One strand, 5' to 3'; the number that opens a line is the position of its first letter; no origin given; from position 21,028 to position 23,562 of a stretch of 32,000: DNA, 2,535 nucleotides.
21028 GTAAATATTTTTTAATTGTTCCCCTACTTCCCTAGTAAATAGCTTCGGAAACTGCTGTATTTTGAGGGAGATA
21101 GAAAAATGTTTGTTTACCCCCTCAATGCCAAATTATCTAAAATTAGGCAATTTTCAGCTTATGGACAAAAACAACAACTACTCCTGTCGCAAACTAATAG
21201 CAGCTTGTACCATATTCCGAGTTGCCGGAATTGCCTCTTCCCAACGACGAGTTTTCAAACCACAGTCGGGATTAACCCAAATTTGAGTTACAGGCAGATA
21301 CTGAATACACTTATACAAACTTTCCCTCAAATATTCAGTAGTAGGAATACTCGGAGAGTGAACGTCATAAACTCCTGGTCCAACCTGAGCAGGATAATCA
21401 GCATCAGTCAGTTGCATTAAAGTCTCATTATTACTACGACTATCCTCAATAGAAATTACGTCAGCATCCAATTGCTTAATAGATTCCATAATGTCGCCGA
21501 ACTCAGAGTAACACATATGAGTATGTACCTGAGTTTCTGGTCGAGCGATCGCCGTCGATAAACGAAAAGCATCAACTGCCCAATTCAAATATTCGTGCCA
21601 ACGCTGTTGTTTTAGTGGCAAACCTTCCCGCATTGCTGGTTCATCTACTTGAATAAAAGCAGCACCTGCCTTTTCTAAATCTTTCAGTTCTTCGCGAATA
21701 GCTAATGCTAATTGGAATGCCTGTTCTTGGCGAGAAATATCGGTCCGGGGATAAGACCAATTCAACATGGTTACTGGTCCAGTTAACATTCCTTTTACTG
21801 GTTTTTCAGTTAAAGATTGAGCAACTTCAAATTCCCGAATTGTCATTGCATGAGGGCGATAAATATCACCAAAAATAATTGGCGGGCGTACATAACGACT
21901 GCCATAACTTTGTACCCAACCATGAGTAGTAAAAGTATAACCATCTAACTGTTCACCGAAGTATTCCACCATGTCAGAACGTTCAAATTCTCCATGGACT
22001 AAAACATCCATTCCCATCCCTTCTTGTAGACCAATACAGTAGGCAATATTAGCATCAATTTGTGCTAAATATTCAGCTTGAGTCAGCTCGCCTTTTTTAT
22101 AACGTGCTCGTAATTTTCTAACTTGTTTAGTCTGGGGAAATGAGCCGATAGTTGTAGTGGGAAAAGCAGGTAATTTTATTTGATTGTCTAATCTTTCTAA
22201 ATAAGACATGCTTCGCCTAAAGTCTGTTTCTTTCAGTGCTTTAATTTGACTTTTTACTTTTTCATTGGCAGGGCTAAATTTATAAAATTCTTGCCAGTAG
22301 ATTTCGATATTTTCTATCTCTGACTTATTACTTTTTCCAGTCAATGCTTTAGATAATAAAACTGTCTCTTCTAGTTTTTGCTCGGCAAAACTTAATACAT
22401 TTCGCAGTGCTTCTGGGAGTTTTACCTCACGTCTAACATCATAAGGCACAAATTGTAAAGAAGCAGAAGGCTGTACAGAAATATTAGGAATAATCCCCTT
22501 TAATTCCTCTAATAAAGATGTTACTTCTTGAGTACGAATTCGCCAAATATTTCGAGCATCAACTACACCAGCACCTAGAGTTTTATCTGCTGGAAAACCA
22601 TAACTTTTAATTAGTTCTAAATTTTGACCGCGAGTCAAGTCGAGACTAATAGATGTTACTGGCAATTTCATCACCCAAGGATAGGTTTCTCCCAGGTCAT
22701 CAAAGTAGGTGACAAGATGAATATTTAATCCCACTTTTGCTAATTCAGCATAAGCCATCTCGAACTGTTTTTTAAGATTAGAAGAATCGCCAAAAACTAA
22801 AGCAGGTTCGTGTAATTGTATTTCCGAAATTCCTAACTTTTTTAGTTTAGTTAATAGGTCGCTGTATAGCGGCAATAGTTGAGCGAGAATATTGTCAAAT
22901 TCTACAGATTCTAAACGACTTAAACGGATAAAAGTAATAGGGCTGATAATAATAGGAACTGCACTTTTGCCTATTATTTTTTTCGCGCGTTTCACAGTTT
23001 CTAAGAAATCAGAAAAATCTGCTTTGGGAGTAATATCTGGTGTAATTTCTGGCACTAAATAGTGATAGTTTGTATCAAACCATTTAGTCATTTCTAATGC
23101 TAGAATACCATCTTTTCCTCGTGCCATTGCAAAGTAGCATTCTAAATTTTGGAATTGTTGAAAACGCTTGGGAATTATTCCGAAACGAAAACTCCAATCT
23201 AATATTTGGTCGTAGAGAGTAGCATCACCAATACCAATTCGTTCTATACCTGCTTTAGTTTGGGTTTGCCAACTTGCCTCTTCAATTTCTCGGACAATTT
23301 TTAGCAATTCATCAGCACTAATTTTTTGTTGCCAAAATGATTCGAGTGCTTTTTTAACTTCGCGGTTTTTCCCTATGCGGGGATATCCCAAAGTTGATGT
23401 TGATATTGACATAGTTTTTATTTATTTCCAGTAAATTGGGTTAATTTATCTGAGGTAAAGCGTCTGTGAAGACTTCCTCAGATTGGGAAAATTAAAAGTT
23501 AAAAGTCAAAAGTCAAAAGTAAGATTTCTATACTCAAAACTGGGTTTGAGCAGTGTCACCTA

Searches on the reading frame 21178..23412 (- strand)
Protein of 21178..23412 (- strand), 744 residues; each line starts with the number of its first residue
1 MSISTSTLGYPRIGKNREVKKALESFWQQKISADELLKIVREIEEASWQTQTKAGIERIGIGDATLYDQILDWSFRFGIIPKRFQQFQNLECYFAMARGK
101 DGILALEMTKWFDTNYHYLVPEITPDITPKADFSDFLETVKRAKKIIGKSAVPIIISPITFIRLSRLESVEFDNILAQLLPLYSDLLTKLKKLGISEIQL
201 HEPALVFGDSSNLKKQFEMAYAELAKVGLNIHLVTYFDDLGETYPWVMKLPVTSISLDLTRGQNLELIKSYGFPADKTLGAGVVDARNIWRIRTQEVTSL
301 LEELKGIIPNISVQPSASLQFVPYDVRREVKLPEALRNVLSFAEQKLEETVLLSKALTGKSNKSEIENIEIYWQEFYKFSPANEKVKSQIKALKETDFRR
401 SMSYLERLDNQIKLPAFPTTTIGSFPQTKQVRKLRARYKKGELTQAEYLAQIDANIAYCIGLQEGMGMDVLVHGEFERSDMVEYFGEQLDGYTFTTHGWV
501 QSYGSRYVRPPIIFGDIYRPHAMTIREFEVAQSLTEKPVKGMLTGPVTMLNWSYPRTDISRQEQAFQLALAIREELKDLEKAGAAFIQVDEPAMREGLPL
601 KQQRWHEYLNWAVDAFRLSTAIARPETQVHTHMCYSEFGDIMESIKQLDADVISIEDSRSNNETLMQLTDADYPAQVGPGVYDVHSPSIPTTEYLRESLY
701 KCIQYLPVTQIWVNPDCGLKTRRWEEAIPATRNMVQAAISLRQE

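Call 12: find_encoding_contigs(protein=window:21178-23412:-, flank=5000, max_places=6)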
Protein window:21178-23412:- (744 aa): 22 contigs read that carry it; 6 places shown.
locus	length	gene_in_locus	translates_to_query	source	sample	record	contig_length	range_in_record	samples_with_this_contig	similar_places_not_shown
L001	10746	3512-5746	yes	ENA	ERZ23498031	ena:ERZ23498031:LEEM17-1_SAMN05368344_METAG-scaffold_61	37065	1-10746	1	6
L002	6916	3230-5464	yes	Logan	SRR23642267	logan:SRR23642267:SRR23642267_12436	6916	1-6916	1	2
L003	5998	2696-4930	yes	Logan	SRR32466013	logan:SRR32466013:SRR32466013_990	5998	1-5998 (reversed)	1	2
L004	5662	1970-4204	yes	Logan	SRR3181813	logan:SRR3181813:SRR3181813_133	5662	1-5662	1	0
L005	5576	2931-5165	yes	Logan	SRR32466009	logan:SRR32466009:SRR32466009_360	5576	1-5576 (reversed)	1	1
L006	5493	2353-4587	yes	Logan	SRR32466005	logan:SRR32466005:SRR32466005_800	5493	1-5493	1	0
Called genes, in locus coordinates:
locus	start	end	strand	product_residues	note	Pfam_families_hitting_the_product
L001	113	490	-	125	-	-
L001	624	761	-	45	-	-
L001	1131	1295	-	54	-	PF13546:DDE_5 (weak)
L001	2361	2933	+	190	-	-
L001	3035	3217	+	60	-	-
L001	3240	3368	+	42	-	-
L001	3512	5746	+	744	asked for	PF08267:Meth_synt_1, PF01717:Meth_synt_2, PF08267:Meth_synt_1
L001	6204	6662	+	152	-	-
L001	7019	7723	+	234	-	PF03070:TENA_THI-4, PF14518:Haem_oxygenas_2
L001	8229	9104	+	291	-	PF24724:DUF7676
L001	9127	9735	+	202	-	-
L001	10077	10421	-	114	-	PF13359:DDE_Tnp_4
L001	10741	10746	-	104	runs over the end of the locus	PF00294:PfkB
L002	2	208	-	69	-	?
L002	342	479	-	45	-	-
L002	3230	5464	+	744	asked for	PF08267:Meth_synt_1, PF01717:Meth_synt_2, PF08267:Meth_synt_1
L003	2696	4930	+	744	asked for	PF08267:Meth_synt_1, PF01717:Meth_synt_2, PF08267:Meth_synt_1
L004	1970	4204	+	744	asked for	PF08267:Meth_synt_1, PF01717:Meth_synt_2, PF08267:Meth_synt_1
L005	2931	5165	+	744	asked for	PF08267:Meth_synt_1, PF01717:Meth_synt_2, PF08267:Meth_synt_1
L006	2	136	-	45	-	?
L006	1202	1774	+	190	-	-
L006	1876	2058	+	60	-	-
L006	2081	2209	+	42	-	-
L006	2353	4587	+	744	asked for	PF08267:Meth_synt_1, PF01717:Meth_synt_2, PF08267:Meth_synt_1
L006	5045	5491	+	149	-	?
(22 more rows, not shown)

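Call 14: search_protein_families(library=pfam, proteins=[window:21178-23412:-], max_evalue=0.01)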
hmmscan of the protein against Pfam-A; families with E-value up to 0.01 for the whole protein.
window:21178-23412:- (744 aa): 5 families
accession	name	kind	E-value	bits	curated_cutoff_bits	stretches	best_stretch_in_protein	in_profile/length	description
PF01717.24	Meth_synt_2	-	3.5e-150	500.2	21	2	417-738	1-322/324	Cobalamin-independent synthase, Catalytic domain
PF08267.18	Meth_synt_1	-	4.5e-112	375.1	27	2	5-306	2-310/313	Cobalamin-independent synthase, N-terminal domain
PF09851.14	SHOCT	-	3.8e-05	23.7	27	1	430-451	2-23/28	Short C-terminal domain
PF19342.4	MGP3_C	-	0.0033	17.7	25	1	349-401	24-75/113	MGP3 C-terminal domain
PF01208.23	URO-D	-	0.0042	16.6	23.9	0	569-660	184-271/346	Uroporphyrinogen decarboxylase (URO-D)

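Call 15: find_homologous_proteins(query=window:21178-23412:-, max_evalue=1e-100)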
Query window:21178-23412:- (744 aa): 7984 proteins with E <= 1e-100 among 8000 candidates; the best 120 are listed.
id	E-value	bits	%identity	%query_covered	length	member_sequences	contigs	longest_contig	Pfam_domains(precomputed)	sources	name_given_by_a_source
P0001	0.0e+0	1588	94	100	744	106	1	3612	PF01717.25,PF08267.19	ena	-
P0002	0.0e+0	1266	73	100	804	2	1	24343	PF01717.25,PF08267.19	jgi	jgi:5-methyltetrahydropteroyltriglutamate--homocysteine methyltransferase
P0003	0.0e+0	1250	72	100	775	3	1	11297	PF01717.25,PF08267.19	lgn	-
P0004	0.0e+0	1244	71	100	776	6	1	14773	PF01717.25,PF08267.19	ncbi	ncbi:MAG: hypothetical protein RLZZ535_2628 [Cyanobacteriota bacterium]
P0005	0.0e+0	1243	71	100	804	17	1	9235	PF01717.25,PF08267.19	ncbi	-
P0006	0.0e+0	1243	72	100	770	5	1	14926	PF01717.25,PF08267.19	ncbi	-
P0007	0.0e+0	1223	70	100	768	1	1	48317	PF01717.25,PF08267.19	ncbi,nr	ncbi:5-methyltetrahydropteroyltriglutamate--homocysteine S-methyltransferase [Pleurocapsales cyanoba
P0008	0.0e+0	1202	68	99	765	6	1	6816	PF01717.25,PF08267.19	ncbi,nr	ncbi:5-methyltetrahydropteroyltriglutamate--homocysteine methyltransferase [Geitlerinema sp. FC II]|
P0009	0.0e+0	1192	68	99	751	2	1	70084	PF01717.25,PF08267.19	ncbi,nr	ncbi:MAG: 5-methyltetrahydropteroyltriglutamate--homocysteine S-methyltransferase [Cyanobacteria bac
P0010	0.0e+0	1185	68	100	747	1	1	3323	PF01717.25,PF08267.19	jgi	jgi:5-methyltetrahydropteroyltriglutamate--homocysteine methyltransferase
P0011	0.0e+0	1176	86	81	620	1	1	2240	PF01717.25,PF08267.19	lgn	-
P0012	0.0e+0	1174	67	100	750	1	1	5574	PF01717.25,PF08267.19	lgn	-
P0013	0.0e+0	1171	67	100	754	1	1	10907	PF01717.25,PF08267.19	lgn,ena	-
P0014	0.0e+0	1168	67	100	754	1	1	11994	PF01717.25,PF08267.19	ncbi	ncbi:MAG: 5-methyltetrahydropteroyltriglutamate--homocysteine S-methyltransferase [Xenococcaceae cya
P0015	0.0e+0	1167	67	100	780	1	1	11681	PF01717.25,PF08267.19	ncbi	-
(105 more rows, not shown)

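Call 16: find_encoding_contigs(protein=P0001, flank=5000, max_places=8)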
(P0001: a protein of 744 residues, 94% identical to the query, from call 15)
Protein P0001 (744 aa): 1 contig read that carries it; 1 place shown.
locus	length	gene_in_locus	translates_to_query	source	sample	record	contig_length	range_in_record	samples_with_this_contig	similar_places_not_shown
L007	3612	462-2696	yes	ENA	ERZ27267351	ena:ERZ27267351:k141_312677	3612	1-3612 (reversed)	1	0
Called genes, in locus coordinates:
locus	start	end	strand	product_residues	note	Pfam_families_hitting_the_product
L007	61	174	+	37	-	-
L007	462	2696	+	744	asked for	PF08267:Meth_synt_1, PF01717:Meth_synt_2, PF08267:Meth_synt_1 (weak)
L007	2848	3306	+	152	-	-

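Call 17: find_encoding_contigs(protein=P0002, flank=4000, max_places=3)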
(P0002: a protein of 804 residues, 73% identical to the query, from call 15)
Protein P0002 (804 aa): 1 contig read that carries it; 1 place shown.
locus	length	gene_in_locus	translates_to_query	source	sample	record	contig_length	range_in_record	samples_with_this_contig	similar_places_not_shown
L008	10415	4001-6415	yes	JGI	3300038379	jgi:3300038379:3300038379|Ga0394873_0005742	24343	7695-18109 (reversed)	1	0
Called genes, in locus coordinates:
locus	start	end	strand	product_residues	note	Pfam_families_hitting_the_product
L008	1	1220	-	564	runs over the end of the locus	PF01926:MMR_HSR1, PF02421:FeoB_N, PF07670:Gate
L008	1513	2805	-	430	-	PF00070:Pyr_redox (faint), PF01494:FAD_binding_3 (faint), PF03486:HI0933_like (faint), PF07992:Pyr_redox_2, PF13738:Pyr_redox_3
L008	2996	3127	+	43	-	-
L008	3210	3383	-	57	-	-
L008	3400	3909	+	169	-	-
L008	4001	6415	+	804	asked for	PF08267:Meth_synt_1, PF01717:Meth_synt_2, PF08267:Meth_synt_1 (weak)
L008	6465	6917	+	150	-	-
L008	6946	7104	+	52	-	PF07845:DUF1636 (weak)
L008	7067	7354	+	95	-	PF07845:DUF1636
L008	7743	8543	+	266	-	-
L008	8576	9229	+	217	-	-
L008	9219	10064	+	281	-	-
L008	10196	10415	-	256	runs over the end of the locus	PF03824:NicO, PF13386:DsbD_2 (weak), PF03824:NicO (weak)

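Call 41: find_encoding_contigs(protein=P0011, flank=3000, max_places=3)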
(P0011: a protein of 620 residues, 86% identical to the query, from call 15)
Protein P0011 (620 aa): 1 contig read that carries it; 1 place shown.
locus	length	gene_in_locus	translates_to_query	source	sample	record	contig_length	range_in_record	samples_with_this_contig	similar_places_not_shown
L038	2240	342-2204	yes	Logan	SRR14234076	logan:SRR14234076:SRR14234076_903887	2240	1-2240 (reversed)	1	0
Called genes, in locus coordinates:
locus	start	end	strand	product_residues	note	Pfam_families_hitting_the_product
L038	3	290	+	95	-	?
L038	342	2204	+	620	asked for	PF08267:Meth_synt_1, PF01717:Meth_synt_2, PF08267:Meth_synt_1 (weak)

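Call 42: find_encoding_contigs(protein=P0003, flank=4000, max_places=2)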
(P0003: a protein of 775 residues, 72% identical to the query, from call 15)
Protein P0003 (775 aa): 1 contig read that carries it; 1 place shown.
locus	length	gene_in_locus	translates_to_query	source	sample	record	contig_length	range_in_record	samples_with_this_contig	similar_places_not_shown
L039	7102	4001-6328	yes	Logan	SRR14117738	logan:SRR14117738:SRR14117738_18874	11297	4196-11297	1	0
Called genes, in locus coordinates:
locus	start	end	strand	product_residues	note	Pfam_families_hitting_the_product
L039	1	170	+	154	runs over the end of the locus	-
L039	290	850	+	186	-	-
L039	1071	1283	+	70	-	PF26394:Psb34 (weak)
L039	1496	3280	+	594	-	-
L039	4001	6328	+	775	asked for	PF08267:Meth_synt_1, PF01717:Meth_synt_2, PF08267:Meth_synt_1 (weak)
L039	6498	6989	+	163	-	-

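Call 43: find_encoding_contigs(protein=P0007, flank=4000, max_places=2)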
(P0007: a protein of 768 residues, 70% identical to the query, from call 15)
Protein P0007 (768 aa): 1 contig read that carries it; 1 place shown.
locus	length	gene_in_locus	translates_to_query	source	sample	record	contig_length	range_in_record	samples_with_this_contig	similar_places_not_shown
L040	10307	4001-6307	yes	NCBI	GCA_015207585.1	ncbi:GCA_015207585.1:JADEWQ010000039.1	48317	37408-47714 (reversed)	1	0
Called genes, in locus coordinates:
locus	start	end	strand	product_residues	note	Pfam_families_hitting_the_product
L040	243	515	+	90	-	-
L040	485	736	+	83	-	PF07592:DDE_Tnp_ISAZ013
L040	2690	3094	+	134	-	PF07845:DUF1636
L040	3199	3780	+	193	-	-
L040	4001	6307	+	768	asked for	PF08267:Meth_synt_1, PF01717:Meth_synt_2, PF08267:Meth_synt_1 (weak)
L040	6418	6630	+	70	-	-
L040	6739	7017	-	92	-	PF13495:Phage_int_SAM_4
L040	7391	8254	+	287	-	-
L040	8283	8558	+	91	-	-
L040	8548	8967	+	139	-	PF01850:PIN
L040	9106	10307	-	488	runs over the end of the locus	PF01406:tRNA-synt_1e, PF01921:tRNA-synt_1f (faint), PF09334:tRNA-synt_1g, PF09190:DALR_2, PF23493:CysS_C (weak)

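Call 64: find_encoding_contigs(protein=P0129, flank=4000, max_places=3)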
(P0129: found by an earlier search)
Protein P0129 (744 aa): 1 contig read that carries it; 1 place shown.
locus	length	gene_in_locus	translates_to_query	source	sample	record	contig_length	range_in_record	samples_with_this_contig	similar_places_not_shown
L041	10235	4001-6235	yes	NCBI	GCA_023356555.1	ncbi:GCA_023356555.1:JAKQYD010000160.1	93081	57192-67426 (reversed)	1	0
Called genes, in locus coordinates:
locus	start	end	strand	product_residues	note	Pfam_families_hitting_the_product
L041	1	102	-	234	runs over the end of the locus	PF14218:COP23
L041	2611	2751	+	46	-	-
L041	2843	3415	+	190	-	-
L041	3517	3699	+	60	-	-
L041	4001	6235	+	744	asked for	PF08267:Meth_synt_1, PF01717:Meth_synt_2, PF08267:Meth_synt_1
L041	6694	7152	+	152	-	-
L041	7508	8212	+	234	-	PF03070:TENA_THI-4, PF14518:Haem_oxygenas_2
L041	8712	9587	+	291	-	PF24724:DUF7676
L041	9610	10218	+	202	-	-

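Call 65: find_encoding_contigs(protein=P0122, flank=4000, max_places=3)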
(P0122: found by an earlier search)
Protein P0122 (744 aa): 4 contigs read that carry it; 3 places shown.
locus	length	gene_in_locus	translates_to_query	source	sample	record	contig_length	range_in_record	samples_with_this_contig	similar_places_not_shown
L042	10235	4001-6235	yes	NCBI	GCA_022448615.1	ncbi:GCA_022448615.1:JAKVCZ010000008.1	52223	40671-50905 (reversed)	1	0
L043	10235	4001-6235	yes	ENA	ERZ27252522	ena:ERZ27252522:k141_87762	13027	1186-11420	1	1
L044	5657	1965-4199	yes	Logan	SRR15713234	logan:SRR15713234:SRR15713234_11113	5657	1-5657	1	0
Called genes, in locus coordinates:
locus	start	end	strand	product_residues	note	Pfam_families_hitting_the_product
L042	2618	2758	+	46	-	-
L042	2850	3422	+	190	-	-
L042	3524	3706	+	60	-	-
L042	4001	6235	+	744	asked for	PF08267:Meth_synt_1, PF01717:Meth_synt_2, PF08267:Meth_synt_1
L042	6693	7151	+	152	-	-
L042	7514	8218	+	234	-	PF03070:TENA_THI-4, PF14518:Haem_oxygenas_2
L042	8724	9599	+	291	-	PF24724:DUF7676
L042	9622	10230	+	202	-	-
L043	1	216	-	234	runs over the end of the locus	PF14218:COP23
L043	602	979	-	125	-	-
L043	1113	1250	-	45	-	-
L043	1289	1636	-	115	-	PF13546:DDE_5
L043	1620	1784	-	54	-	PF13546:DDE_5 (weak)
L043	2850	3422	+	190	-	-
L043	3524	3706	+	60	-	-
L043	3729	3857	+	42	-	-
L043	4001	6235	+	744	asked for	PF08267:Meth_synt_1, PF01717:Meth_synt_2, PF08267:Meth_synt_1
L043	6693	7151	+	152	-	-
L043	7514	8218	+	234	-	PF03070:TENA_THI-4, PF14518:Haem_oxygenas_2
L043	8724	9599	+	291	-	PF24724:DUF7676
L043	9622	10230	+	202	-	-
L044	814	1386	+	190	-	-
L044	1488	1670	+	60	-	-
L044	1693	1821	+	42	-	-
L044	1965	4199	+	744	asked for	PF08267:Meth_synt_1, PF01717:Meth_synt_2, PF08267:Meth_synt_1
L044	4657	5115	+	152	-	-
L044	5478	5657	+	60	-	?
